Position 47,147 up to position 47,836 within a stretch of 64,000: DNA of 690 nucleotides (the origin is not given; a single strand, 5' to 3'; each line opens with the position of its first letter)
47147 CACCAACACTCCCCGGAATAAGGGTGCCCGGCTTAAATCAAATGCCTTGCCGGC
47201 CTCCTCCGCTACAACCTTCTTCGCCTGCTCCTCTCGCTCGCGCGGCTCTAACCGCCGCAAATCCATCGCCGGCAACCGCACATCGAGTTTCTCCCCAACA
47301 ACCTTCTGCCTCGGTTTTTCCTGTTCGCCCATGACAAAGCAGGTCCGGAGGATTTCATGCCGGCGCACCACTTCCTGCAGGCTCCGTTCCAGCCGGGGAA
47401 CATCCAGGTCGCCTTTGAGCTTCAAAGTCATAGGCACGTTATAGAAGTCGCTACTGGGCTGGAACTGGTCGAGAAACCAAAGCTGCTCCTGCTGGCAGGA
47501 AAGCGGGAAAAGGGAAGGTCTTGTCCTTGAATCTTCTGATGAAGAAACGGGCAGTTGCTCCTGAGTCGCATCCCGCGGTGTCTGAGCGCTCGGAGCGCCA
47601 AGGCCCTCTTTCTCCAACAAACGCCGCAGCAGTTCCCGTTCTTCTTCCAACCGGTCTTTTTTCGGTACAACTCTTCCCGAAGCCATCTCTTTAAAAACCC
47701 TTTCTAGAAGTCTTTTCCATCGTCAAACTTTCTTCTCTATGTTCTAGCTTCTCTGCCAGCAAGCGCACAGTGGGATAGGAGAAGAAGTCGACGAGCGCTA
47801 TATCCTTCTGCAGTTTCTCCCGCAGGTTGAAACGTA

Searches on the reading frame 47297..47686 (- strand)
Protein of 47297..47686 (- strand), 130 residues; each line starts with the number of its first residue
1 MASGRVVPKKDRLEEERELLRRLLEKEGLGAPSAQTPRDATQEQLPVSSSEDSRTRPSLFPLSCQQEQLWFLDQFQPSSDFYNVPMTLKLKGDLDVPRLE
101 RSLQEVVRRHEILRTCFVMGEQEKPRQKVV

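Call 55: find_related_loci(query=window:47297-47686:-, collection=metagenome_contigs, flank=9000)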
Query seq(130 aa) (130 aa) in metagenome_contigs; peptide patterns used: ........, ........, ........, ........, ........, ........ (x = any residue, [..] = any of these).
600 stretches matched a pattern (row limit reached: there are more); 11 encode a relative of the query (tblastn E <= 1e-3); 11 distinct loci.
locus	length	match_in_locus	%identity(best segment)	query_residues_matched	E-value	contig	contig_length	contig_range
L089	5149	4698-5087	82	1-130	1e-55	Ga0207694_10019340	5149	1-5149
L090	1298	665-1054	81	1-130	3e-57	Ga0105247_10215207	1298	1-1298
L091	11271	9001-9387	79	1-130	5e-53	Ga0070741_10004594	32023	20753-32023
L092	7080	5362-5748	78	1-130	2e-51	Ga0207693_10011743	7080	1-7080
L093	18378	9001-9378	66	1-130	3e-51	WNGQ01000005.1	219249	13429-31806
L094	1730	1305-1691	73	1-130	1e-47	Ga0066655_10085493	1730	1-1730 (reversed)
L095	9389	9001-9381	71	1-130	5e-44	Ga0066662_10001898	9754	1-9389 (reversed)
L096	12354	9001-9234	79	53-130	9e-40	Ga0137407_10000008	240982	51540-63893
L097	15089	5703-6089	64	1-130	3e-39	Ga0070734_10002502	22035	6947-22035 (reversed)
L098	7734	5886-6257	52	2-129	2e-18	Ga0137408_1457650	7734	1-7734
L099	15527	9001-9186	50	56-117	3e-18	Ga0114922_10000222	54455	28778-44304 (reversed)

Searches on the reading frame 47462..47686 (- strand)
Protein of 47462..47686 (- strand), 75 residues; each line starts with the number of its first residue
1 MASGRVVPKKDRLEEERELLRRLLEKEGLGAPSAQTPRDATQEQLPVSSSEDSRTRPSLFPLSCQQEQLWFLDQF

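Call 27: search_protein_families(library=pfam, proteins=[window:47462-47686:-], max_evalue=10)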
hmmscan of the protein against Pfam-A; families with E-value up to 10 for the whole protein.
seq(75 aa): 1 family
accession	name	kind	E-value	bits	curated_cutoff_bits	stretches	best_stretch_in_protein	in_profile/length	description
PF13559.11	DUF4129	-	0.016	15.7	24.8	1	17-44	3-29/69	Domain of unknown function (DUF4129)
